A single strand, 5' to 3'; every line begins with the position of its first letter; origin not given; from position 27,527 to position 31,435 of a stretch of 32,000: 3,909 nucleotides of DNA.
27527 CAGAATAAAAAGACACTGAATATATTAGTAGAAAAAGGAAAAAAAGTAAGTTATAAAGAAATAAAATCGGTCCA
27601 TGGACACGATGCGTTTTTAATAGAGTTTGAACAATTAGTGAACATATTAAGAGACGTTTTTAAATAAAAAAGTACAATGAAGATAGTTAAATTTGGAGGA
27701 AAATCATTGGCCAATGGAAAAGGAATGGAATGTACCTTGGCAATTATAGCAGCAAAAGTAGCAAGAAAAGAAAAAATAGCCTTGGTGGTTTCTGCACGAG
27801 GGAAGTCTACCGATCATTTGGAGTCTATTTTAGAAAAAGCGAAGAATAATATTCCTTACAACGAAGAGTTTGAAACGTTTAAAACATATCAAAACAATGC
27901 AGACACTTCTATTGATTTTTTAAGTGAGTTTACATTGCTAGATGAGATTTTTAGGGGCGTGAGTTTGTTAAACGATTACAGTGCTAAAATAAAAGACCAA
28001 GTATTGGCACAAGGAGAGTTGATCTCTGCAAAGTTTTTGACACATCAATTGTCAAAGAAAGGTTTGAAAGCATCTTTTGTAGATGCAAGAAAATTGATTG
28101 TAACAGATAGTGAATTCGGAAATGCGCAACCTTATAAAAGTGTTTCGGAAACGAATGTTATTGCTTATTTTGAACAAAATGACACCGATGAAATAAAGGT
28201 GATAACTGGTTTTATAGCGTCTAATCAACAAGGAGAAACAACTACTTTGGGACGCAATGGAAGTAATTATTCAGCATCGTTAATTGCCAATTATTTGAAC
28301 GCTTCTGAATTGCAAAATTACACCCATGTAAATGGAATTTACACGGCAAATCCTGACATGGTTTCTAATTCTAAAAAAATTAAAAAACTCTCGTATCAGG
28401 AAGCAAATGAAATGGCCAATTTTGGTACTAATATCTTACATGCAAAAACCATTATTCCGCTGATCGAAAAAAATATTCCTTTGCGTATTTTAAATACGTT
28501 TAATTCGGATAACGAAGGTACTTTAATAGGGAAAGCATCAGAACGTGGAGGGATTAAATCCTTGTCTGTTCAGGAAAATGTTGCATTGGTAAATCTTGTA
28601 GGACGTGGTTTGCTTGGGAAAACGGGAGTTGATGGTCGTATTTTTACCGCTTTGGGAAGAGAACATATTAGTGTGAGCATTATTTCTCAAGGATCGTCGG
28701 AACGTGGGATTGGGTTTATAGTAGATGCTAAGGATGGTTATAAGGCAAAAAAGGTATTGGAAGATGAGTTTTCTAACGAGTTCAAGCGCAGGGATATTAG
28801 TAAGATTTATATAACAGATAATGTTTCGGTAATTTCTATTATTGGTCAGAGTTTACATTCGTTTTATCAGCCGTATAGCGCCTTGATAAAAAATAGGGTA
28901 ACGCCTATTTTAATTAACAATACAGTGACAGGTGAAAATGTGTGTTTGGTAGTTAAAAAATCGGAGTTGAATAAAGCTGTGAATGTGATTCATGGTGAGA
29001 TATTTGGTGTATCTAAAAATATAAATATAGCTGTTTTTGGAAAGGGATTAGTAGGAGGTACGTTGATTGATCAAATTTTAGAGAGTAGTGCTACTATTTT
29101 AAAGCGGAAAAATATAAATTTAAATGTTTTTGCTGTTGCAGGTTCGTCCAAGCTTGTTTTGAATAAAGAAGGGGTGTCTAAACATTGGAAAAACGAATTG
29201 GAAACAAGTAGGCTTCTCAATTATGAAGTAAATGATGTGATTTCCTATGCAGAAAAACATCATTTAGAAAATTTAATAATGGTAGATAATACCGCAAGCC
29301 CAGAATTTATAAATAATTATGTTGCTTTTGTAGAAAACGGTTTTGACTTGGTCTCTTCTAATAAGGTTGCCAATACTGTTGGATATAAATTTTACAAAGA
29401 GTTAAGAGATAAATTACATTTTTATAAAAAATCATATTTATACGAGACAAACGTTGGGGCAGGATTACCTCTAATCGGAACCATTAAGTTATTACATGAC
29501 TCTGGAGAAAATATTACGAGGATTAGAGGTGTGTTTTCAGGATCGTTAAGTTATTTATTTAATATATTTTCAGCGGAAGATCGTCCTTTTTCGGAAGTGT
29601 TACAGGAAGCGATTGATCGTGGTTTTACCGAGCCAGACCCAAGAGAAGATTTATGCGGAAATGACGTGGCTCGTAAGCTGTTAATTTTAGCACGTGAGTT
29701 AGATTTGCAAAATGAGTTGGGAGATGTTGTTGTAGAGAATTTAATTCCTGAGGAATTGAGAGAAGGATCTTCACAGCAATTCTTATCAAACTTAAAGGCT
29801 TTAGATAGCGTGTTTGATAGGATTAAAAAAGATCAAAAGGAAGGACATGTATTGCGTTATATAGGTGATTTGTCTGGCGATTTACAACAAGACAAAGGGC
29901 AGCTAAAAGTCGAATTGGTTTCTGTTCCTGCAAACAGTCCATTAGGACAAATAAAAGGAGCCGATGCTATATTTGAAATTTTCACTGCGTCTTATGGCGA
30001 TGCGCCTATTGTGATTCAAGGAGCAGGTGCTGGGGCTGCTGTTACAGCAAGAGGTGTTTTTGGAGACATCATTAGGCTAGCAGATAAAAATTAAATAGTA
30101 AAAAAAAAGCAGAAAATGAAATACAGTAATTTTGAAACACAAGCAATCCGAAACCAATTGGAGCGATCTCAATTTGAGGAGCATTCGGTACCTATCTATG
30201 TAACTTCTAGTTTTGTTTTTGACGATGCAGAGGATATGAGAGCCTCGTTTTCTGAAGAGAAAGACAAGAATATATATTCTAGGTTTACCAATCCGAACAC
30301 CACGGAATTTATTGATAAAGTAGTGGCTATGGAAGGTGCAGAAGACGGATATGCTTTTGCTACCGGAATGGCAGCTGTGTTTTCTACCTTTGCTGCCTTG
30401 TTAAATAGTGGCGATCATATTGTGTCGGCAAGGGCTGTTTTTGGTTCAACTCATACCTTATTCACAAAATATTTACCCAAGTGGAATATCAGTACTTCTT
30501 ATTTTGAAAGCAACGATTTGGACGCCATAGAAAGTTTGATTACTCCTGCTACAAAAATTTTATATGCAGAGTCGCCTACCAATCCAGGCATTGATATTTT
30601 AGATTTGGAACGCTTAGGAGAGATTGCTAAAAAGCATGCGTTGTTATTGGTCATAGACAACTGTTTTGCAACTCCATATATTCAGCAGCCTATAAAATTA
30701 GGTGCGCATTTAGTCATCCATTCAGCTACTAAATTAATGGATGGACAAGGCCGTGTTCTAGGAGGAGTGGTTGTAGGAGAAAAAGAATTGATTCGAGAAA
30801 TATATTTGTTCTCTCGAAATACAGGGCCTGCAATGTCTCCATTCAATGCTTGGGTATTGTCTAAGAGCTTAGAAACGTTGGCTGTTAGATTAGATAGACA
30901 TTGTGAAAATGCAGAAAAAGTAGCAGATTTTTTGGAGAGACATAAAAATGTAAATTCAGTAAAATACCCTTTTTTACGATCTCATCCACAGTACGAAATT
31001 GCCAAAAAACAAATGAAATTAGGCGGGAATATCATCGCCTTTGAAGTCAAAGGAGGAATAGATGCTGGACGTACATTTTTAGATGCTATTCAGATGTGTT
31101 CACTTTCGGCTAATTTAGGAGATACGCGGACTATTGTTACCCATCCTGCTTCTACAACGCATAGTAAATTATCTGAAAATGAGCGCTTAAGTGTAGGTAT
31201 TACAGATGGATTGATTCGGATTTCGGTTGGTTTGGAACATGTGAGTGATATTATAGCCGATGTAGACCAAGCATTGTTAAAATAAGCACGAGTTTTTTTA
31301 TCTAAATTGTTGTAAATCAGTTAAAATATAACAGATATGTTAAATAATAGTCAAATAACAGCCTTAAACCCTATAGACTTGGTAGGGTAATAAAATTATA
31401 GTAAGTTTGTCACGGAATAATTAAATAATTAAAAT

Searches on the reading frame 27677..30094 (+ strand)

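Call 69: search_protein_families(library=pfam, proteins=[window:27677-30094:+], max_evalue=0.00001)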
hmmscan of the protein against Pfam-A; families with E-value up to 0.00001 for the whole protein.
window:27677-30094:+ (805 aa): 5 families
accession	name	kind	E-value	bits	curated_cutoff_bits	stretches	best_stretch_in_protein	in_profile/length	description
PF00742.24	Homoserine_dh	-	1.8e-44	152.1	22.9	1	598-799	1-173/173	Homoserine dehydrogenase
PF00696.33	AA_kinase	-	1.5e-43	149.6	24.9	1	2-273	3-234/234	Amino acid kinase family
PF22468.2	ACT_9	-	1.9e-22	79.2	27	1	305-365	1-61/61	ACT domain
PF03447.22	NAD_binding_3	-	5e-09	37.3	24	1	455-579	1-105/116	Homoserine dehydrogenase, NAD binding domain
PF13840.12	ACT_7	-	7.3e-06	26.2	27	0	298-363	2-65/65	ACT domain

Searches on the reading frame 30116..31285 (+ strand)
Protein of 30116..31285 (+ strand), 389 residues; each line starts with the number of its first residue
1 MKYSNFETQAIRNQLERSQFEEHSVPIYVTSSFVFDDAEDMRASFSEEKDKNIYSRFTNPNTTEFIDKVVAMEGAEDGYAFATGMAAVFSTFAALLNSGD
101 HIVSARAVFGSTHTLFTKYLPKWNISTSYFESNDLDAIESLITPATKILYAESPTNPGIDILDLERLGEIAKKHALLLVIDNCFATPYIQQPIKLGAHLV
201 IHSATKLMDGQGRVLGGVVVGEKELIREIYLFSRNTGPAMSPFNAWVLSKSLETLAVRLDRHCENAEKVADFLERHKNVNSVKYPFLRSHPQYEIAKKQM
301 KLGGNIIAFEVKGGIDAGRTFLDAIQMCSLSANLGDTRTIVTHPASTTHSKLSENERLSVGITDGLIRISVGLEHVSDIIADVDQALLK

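Call 69: search_protein_families(library=pfam, proteins=[window:30116-31285:+], max_evalue=0.00001)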
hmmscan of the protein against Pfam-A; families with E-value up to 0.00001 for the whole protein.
window:30116-31285:+ (389 aa): 2 families
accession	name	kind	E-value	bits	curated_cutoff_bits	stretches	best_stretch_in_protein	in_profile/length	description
PF01053.26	Cys_Met_Meta_PP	-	1.5e-130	435.7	27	1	7-387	1-380/381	Cys/Met metabolism PLP-dependent enzyme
PF00155.27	Aminotran_1_2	-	2.2e-09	37.4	19.7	1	48-235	29-247/361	Aminotransferase class I and II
